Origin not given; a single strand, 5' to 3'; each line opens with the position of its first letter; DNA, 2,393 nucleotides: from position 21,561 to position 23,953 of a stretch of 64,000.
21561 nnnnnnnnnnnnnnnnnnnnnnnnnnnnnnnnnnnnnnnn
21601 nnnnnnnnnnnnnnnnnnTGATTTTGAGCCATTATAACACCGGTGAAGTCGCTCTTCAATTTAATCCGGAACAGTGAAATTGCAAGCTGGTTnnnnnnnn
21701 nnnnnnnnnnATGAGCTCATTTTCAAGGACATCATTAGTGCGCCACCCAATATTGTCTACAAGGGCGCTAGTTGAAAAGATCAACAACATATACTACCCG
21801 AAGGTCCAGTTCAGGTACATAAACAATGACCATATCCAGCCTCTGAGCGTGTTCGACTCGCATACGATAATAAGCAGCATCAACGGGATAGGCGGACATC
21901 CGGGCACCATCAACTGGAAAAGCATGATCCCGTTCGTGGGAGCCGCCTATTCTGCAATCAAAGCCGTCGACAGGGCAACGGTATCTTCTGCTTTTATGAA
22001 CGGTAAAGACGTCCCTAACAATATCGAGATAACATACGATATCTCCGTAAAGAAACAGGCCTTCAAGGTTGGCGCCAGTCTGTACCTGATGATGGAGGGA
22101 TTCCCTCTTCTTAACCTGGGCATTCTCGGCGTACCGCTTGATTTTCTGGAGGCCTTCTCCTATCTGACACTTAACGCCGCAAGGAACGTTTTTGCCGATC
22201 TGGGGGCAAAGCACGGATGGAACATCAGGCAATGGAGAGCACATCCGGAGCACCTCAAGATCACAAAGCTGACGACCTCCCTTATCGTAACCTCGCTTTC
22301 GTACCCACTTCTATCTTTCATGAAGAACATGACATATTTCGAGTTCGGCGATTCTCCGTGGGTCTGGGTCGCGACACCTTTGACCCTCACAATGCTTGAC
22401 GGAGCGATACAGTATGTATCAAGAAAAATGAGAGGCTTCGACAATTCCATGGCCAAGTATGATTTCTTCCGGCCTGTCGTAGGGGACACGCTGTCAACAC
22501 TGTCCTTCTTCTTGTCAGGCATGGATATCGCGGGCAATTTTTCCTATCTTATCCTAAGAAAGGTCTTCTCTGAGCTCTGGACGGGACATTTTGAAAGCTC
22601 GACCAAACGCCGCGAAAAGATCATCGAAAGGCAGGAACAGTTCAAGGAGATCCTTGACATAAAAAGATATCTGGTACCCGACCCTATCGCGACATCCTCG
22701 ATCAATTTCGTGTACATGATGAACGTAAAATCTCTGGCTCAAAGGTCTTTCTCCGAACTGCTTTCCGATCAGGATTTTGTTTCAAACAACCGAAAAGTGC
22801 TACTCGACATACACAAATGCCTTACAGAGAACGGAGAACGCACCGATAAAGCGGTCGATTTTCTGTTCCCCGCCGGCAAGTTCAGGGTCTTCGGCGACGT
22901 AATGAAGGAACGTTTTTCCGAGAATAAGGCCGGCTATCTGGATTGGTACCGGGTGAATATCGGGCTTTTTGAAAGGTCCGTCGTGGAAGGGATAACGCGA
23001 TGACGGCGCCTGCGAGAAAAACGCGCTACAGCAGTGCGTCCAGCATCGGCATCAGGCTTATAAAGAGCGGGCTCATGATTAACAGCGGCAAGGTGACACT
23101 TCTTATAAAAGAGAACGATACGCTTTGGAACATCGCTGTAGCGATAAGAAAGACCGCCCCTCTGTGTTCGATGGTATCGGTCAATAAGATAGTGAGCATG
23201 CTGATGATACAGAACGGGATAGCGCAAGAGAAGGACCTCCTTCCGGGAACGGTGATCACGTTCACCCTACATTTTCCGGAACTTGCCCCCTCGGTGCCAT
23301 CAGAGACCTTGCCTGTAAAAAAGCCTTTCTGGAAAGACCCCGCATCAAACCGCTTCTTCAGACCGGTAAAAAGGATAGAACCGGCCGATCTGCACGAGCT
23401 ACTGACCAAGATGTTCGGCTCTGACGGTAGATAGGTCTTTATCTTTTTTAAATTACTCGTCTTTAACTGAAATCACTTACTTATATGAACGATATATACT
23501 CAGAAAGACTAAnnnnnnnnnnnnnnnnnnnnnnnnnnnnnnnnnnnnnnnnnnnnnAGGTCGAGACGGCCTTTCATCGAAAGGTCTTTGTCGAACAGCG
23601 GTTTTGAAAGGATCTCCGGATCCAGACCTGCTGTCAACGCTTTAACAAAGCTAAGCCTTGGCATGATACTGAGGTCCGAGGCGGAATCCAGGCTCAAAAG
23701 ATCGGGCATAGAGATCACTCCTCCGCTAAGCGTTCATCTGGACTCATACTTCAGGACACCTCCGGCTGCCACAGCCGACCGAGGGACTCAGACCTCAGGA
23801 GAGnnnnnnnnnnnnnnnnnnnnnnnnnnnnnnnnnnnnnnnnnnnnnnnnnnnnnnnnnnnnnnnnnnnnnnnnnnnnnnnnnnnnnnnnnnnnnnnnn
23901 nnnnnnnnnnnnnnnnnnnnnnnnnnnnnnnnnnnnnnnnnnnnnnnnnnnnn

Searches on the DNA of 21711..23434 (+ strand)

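Call 71: search_dna_similar(query=window:21711-23434:+, collection=plasmids, mode=distant, max_evalue=0.001, max_rows=10)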
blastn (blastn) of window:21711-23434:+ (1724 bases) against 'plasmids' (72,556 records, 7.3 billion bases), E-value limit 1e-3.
No match.

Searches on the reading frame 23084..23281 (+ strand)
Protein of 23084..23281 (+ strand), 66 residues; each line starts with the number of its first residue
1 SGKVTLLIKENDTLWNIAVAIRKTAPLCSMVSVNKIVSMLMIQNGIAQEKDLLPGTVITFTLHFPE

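Call 42: search_solved_structures(query=window:23084-23281:+, max_evalue=10, show_alignments=3)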
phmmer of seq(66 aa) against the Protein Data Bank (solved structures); distinct sequences matched with E-value up to 10: 0.

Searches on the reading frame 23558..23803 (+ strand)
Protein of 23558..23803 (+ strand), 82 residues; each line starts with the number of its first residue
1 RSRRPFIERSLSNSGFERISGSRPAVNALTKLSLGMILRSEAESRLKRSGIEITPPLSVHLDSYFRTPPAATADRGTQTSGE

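Call 34: find_homologous_proteins(query=A2, max_evalue=0.01)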
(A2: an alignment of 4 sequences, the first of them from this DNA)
Query A2 (4 sequences): 89 candidates shared short words with the query, none scored E <= 0.01.

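Call 49: find_related_loci(query=A2, collection=viral_contigs, flank=8000)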
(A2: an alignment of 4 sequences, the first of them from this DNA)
Query A2 (82 aa) in viral_contigs; peptide patterns used: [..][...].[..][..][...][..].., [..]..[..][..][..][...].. (x = any residue, [..] = any of these).
45 stretches matched a pattern, but none encodes a relative of the query by tblastn (E <= 1e-3).

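Call 89: search_solved_structures(query=A2, max_evalue=10, show_alignments=2)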
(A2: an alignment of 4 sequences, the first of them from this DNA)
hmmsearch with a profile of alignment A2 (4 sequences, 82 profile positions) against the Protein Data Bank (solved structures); distinct sequences matched with E-value up to 10: 0.
